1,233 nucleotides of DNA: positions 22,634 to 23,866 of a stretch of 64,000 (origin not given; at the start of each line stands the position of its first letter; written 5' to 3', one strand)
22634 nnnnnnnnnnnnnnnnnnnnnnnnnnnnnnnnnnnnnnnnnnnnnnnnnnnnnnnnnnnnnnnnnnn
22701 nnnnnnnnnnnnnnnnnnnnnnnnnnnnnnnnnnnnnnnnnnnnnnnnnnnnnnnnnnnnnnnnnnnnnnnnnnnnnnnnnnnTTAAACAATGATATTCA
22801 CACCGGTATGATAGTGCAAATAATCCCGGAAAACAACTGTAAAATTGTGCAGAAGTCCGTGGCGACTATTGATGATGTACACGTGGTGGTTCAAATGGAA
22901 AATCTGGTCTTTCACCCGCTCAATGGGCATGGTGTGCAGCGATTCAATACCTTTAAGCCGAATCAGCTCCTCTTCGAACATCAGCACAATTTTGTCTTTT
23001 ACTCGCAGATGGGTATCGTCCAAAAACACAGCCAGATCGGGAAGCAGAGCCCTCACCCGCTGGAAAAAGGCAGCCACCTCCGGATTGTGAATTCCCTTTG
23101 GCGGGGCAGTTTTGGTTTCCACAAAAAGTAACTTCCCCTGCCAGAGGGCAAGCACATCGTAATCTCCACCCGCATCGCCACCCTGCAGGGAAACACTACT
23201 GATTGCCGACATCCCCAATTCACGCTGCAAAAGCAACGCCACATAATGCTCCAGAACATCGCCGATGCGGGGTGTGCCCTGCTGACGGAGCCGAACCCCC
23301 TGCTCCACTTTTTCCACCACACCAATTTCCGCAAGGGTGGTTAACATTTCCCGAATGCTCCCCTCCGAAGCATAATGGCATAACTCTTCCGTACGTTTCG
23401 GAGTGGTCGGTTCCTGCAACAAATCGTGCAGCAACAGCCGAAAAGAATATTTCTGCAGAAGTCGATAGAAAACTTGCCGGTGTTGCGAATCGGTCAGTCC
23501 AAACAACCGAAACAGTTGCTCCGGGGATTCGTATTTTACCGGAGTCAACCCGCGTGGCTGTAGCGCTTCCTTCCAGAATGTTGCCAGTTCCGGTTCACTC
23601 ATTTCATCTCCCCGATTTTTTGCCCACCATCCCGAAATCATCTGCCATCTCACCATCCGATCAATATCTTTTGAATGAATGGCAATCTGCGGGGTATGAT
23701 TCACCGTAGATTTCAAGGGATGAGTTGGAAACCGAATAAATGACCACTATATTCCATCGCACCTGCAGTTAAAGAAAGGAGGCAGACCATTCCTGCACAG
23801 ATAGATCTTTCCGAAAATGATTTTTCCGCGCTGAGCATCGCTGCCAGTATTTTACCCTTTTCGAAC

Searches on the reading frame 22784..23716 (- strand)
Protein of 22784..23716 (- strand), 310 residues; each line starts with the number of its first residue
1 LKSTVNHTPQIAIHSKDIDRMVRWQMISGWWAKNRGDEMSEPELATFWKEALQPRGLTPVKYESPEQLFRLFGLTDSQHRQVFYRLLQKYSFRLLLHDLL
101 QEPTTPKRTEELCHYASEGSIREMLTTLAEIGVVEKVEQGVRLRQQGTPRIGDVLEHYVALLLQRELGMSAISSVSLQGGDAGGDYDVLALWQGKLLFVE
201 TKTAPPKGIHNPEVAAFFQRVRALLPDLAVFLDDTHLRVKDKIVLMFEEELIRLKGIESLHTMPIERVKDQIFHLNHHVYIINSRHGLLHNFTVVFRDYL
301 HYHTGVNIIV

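Call 10: search_protein_families(library=pfam, proteins=[window:22784-23716:-], max_evalue=0.00001)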
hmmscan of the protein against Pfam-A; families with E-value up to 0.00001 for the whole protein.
window:22784-23716:- (310 aa): 0 families

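Call 42: search_protein_families(library=pfam, proteins=[window:22784-23602:-], max_evalue=0.01)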
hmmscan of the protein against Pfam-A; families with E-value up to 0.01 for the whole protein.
window:22784-23602:- (272 aa): 0 families

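Call 44: search_solved_structures(query=window:22784-23602:-, max_evalue=1)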
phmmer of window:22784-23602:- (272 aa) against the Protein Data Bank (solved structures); distinct sequences matched with E-value up to 1: 1.
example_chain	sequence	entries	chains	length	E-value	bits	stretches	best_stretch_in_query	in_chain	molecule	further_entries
4noi_A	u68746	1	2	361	0.32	13.5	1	156-259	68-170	DNA-directed RNA polymerase subunit alpha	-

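Call 47: find_homologous_proteins(query=window:22784-23602:-, max_evalue=0.001)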
Query window:22784-23602:- (272 aa): 143 proteins with E <= 0.001 among 1391 candidates; the best 120 are listed.
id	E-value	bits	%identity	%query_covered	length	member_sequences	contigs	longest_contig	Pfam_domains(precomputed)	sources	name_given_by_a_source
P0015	4.1e-178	608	100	100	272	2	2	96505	-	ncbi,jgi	-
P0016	5.0e-152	523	85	100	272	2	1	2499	-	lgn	-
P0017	2.9e-119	415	69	100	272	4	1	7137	-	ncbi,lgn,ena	-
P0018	3.7e-93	330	60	94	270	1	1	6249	-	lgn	-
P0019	5.5e-84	300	56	94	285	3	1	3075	-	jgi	-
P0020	1.5e-82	295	55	94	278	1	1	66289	-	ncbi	ncbi:MAG: hypothetical protein Kow0042_02210 [Calditrichia bacterium]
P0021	1.2e-78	282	52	94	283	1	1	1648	-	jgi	jgi:hypothetical protein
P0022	1.4e-78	282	53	94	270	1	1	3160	-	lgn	-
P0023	6.2e-76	273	51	95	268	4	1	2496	-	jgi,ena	-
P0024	1.0e-74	269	51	94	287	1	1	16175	-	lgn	-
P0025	3.1e-74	268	49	97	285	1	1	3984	-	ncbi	-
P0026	8.6e-74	266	53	92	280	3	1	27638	-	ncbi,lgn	-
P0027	1.6e-71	259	49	93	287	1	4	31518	-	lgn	-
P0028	3.0e-71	258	50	95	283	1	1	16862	-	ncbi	-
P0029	7.9e-71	257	50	96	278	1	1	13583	-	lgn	-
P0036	7.0e-64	234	47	95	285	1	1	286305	-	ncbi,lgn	ncbi:MAG: hypothetical protein Kow0037_08250 [Calditrichia bacterium]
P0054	1.2e-50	190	38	92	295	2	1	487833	-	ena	-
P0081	1.7e-45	173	40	82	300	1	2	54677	-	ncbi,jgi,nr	ncbi:MAG: hypothetical protein JRH07_11905 [Deltaproteobacteria bacterium]|nr:hypothetical protein [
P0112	1.1e-41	161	37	92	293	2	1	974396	-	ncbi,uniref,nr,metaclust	ncbi:hypothetical protein U14_02485 [Candidatus Moduliflexus flocculans]|uniref:Uncharacterized prot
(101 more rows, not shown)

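Call 48: find_encoding_contigs(protein=P0036, flank=3000, max_places=1)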
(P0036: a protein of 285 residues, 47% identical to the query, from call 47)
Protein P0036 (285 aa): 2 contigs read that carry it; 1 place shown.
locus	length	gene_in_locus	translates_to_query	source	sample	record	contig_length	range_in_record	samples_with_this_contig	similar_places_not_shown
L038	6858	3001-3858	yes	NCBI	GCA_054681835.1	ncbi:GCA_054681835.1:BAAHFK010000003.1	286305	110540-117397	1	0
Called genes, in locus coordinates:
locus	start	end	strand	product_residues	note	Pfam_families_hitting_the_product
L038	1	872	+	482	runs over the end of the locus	PF13506:Glyco_transf_21, PF00535:Glycos_transf_2, PF13641:Glyco_tranf_2_3, PF13632:Glyco_trans_2_3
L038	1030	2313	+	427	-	PF26314:MptA_B_family, PF06728:PIG-U (weak), PF09594:GT87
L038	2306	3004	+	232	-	PF00535:Glycos_transf_2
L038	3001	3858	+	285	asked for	-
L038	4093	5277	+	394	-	PF01966:HD, PF13286:HD_assoc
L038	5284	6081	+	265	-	PF11306:DUF3108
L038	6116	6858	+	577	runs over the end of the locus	PF00932:LTD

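Call 49: find_encoding_contigs(protein=P0081, flank=3000, max_places=1)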
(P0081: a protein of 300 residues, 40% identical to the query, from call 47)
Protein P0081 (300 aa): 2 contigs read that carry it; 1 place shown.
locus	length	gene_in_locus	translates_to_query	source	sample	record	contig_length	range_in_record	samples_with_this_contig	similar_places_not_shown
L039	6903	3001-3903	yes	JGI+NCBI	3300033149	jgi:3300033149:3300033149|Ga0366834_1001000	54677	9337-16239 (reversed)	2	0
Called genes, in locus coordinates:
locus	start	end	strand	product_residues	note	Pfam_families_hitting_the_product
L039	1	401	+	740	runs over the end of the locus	PF00753:Lactamase_B (weak), PF23023:Anti-Pycsar_Apyc1, PF00027:cNMP_binding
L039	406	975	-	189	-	-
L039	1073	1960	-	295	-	PF08902:DUF1848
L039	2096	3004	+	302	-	PF04055:Radical_SAM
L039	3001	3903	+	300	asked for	-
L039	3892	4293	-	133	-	PF12092:DUF3568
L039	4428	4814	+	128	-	PF12092:DUF3568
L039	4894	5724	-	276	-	PF02163:Peptidase_M50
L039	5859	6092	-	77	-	PF01037:AsnC_trans_reg, PF22482:AsnC_trans_reg_3 (weak)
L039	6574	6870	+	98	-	-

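Call 50: find_encoding_contigs(protein=P0112, flank=3000, max_places=1)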
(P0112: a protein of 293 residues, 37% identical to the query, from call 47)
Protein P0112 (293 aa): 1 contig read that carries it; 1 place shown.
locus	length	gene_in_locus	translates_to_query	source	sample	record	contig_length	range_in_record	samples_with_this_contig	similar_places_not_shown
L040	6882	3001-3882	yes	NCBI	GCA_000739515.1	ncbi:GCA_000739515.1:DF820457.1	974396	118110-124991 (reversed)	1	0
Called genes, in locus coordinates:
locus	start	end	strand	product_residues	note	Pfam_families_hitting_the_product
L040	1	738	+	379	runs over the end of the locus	PF00072:Response_reg, PF07228:SpoIIE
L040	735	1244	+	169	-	-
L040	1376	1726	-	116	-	PF00708:Acylphosphatase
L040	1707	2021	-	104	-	-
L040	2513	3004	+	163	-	-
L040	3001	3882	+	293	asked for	-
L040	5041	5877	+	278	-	-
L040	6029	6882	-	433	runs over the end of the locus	PF18130:ATPgrasp_N, PF02786:CPSase_L_D2 (faint), PF13535:ATP-grasp_4, PF18603:LAL_C2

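Call 51: find_encoding_contigs(protein=P0054, flank=3000, max_places=1)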
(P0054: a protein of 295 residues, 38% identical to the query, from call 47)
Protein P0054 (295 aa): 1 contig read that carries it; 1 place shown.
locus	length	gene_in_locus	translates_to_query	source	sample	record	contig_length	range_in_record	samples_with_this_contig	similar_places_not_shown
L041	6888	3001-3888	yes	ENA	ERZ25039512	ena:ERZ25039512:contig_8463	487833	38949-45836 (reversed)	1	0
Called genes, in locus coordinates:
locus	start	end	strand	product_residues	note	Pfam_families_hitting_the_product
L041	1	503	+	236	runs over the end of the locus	PF03167:UDG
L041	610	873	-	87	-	-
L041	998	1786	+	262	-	PF01464:SLT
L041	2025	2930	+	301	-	PF04055:Radical_SAM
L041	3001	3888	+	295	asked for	-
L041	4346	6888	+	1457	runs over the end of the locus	PF20148:DUF6531, PF25023:TEN_YD-shell, PF05593:RHS_repeat, PF25023:TEN_YD-shell, PF05593:RHS_repeat, PF25023:TEN_YD-shell, PF03527:RHS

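Call 58: search_protein_families(library=ncbifam, proteins=[window:22784-23602:-], max_evalue=0.001)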
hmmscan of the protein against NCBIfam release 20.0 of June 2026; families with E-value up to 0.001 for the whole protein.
window:22784-23602:- (272 aa): 0 families

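Call 64: predict_structure(alignment_id=A4)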
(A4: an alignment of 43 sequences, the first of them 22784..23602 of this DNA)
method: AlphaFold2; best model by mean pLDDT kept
length: 272 residues; sequences in the alignment: 43
mean_pLDDT: 92.4   pTM: 0.91
mean pLDDT of the five models: 92.4, 92.3, 91.6, 91.5, 91.0
residues with pLDDT >= 90: 224; 70-90: 38; 50-70: 9; < 50: 1
segments of 3 or more residues with pLDDT < 50: none
pLDDT, mean of each block of 10 residues (from residue 1): 87 94 95 96 98 94 94 93 97 97 88 93 98 96 86 96 77 92 96 89 90 96 95 95 93 97 82 52
secondary structure, 60 per line:
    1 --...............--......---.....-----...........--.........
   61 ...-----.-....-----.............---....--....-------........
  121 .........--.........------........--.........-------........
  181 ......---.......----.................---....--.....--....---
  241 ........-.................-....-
elements in order: H3-17 E20-25 H29-33 H39-49 H52-63 H71-74 H80-92 E96-99 E102-105 H113-129 E132-140 E147-154 E157-165 H173-186 E190-196 H201-217 H221-224 E227-231 E234-237 E241-245 H250-266 H268-271
